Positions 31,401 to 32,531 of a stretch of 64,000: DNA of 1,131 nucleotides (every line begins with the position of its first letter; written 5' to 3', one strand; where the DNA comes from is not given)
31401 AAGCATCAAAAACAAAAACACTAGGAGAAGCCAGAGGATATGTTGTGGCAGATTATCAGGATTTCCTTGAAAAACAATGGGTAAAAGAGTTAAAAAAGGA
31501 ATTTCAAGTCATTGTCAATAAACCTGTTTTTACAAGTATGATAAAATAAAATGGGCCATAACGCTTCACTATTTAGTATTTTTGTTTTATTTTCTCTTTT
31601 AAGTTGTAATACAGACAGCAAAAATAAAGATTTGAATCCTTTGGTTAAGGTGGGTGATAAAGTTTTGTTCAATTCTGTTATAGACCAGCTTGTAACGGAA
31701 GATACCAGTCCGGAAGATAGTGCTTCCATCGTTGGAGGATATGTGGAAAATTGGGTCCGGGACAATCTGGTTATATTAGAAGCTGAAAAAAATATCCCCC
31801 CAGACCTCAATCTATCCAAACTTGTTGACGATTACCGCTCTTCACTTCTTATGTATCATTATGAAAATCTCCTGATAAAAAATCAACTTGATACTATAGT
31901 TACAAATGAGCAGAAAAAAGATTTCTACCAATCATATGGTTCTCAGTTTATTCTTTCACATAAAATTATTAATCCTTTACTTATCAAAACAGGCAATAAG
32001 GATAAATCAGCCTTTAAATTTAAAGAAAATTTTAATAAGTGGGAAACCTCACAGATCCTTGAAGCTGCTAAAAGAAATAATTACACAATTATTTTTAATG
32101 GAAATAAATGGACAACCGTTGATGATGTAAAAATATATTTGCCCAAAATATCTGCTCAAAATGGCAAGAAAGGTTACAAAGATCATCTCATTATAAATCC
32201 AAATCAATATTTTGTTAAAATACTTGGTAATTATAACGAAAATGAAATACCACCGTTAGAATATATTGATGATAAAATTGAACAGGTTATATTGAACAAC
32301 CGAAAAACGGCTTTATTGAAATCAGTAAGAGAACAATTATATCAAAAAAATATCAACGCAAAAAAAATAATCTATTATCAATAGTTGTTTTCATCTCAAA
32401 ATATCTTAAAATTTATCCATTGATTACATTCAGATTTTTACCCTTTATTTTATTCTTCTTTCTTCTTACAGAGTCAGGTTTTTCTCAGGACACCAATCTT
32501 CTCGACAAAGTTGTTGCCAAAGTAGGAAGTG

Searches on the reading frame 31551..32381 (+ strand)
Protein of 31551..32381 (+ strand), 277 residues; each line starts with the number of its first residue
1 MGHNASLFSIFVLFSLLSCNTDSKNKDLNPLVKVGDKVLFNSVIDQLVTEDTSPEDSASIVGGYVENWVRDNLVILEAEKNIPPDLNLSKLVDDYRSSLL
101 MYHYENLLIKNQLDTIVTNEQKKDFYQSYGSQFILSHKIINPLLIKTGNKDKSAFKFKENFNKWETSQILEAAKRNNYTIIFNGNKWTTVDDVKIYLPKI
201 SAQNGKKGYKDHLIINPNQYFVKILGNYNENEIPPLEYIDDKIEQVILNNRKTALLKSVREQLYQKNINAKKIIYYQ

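Call 46: search_protein_families(library=pfam, proteins=[window:31551-32381:+], max_evalue=1)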
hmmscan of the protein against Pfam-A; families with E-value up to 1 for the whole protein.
window:31551-32381:+ (277 aa): 1 family
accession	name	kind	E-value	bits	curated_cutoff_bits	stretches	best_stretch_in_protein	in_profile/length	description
PF19052.5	BRINP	-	0.062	12.3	27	1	159-206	273-320/448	BMP/retinoic acid-inducible neural-specific protein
